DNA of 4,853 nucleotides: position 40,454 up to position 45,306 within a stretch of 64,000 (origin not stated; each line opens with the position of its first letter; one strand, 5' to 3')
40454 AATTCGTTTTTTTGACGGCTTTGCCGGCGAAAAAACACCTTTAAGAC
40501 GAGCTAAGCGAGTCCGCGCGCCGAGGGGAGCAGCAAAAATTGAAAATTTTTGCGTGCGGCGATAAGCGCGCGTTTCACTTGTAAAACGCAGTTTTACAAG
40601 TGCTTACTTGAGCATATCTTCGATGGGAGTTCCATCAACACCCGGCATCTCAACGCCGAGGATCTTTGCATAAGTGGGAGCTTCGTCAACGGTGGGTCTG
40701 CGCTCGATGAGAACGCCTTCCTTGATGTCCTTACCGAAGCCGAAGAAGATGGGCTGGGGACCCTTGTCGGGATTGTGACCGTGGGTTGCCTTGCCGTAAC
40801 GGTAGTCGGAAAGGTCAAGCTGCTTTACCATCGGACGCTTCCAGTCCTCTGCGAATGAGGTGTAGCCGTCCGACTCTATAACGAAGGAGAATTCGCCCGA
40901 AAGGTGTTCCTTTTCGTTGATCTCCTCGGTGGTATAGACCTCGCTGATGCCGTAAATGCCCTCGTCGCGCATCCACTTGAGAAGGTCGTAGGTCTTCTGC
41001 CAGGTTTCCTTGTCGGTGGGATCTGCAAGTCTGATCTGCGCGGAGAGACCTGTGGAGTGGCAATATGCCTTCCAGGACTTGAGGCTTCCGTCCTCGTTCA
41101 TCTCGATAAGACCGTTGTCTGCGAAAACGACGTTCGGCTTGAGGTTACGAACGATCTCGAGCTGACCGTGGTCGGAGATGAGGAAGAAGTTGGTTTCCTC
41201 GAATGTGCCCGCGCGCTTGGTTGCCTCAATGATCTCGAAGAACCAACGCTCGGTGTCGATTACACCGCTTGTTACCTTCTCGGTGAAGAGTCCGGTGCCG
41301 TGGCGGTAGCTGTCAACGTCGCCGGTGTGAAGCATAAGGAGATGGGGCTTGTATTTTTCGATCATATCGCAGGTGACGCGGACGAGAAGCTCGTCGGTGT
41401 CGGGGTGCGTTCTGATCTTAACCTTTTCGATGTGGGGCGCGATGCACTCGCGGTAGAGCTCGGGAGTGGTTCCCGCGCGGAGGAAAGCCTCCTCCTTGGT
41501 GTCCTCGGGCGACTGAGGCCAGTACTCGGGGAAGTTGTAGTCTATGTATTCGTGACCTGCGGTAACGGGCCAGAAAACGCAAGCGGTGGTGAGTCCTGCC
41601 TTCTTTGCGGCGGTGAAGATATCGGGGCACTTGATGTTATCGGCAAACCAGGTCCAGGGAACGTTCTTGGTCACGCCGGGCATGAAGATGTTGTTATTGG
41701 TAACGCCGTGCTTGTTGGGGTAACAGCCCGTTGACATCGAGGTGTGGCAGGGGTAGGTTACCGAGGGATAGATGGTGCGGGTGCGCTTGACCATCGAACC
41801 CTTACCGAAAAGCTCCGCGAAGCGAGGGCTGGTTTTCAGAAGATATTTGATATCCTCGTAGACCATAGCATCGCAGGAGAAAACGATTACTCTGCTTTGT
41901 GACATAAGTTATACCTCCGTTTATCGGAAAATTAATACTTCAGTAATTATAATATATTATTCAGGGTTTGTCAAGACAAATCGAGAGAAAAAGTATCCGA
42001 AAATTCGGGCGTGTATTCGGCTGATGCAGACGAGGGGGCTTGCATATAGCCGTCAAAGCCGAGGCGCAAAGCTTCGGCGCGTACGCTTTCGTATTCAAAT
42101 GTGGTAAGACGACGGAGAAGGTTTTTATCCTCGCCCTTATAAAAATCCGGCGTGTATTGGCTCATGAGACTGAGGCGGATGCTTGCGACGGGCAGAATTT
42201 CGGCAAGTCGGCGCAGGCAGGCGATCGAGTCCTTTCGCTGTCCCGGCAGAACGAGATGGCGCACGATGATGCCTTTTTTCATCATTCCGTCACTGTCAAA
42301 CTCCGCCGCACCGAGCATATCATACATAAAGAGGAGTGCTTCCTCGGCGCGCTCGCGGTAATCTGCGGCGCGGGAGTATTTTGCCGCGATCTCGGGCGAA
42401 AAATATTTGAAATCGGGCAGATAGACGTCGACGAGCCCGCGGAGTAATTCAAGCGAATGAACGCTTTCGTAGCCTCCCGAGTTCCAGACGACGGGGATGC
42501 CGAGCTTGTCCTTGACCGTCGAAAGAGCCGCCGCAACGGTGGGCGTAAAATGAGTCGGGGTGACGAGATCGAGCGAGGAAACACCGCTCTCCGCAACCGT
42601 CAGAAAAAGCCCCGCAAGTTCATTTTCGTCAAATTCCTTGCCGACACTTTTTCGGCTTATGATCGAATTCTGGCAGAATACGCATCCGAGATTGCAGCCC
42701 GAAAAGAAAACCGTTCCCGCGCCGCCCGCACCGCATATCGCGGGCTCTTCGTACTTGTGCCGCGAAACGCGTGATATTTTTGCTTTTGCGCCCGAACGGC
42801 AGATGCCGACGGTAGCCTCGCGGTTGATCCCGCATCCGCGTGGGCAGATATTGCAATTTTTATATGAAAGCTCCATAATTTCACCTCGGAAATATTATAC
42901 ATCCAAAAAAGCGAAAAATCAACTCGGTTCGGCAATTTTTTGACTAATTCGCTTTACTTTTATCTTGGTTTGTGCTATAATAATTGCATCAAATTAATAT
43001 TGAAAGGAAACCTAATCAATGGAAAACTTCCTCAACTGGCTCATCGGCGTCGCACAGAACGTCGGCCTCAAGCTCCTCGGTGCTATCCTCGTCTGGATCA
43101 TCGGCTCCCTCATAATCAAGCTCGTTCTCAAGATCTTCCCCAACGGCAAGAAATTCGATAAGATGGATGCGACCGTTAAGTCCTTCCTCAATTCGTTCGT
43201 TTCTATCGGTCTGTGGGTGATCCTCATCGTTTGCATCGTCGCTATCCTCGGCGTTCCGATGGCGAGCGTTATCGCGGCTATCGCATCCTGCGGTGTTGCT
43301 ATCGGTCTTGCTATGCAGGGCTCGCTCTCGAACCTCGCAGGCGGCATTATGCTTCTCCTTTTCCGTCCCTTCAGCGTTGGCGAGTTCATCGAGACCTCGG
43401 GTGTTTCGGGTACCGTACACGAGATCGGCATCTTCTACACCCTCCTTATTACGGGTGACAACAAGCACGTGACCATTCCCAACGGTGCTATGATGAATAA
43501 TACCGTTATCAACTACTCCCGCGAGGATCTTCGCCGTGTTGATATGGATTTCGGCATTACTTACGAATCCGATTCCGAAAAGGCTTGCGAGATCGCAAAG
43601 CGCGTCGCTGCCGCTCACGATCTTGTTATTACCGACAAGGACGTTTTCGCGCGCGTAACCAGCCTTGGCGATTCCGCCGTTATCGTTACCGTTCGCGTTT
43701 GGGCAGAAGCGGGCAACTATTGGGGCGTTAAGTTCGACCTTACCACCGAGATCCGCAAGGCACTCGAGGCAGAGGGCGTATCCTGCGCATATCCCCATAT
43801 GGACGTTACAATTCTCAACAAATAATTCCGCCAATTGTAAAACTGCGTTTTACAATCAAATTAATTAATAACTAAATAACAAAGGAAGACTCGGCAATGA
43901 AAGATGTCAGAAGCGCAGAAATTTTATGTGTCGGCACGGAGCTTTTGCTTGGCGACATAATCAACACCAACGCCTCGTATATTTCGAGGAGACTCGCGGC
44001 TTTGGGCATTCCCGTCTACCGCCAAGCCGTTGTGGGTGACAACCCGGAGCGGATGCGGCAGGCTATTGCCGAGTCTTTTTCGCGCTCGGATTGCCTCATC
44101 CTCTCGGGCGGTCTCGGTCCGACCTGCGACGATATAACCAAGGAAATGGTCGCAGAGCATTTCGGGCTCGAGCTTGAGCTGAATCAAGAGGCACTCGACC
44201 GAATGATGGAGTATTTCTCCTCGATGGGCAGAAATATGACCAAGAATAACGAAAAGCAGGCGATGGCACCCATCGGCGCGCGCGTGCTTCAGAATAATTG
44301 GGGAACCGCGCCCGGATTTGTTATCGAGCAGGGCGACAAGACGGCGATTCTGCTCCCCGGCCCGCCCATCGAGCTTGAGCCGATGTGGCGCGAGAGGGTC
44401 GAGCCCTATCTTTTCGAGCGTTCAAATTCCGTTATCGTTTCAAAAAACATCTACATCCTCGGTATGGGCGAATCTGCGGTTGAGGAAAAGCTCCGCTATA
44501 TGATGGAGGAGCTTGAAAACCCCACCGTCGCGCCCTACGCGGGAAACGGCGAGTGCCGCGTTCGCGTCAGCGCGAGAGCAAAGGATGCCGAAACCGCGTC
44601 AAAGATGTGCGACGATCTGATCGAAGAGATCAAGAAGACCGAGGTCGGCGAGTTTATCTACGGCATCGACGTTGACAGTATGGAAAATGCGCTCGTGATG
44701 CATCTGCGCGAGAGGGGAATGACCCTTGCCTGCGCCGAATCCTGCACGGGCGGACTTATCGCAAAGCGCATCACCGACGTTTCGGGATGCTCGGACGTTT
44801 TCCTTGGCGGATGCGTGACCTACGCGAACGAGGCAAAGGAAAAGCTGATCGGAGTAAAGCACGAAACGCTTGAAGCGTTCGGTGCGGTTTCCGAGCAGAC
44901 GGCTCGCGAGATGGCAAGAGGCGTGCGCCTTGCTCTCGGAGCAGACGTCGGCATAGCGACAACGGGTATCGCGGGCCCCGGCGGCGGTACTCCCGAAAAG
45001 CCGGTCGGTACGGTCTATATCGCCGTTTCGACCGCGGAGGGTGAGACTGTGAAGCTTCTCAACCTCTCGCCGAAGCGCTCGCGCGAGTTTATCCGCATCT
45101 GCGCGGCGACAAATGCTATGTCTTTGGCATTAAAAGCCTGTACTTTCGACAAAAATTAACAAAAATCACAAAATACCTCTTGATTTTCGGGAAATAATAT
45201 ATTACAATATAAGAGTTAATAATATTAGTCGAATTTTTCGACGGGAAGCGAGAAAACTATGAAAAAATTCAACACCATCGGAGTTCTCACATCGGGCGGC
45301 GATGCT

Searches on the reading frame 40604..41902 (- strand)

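Call 52: search_protein_families(library=pfam, proteins=[window:40604-41902:-], max_evalue=0.00001)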
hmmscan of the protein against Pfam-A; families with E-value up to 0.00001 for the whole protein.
window:40604-41902:- (432 aa): 1 family
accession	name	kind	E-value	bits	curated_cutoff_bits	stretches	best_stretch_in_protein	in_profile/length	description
PF01663.27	Phosphodiest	-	7.2e-39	134.8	23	1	5-366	1-331/342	Type I phosphodiesterase / nucleotide pyrophosphatase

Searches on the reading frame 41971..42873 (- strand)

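Call 52: search_protein_families(library=pfam, proteins=[window:41971-42873:-], max_evalue=0.00001)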
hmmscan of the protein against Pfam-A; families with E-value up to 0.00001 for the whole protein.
window:41971-42873:- (300 aa): 2 families
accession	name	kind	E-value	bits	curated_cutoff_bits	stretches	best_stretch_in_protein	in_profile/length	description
PF04055.27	Radical_SAM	-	3.1e-08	34.4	29.5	1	55-176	2-130/166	Radical SAM superfamily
PF13353.11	Fer4_12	-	2.2e-06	28.5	22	1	48-137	3-94/137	4Fe-4S single cluster domain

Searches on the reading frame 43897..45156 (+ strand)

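Call 52: search_protein_families(library=pfam, proteins=[window:43897-45156:+], max_evalue=0.00001)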
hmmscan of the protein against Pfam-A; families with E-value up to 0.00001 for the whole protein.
window:43897-45156:+ (420 aa): 3 families
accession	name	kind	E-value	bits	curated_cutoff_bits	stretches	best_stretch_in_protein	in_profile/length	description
PF02464.23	CinA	-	1.8e-54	184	23.5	1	261-413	3-153/155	Competence-damaged protein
PF00994.29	MoCF_biosynth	-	4.8e-35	120.8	26.6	1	8-172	1-142/144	Probable molybdopterin binding domain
PF18146.6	CinA_KH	-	6.4e-23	81.1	27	1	182-256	1-73/73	Damage-inducible protein CinA KH domain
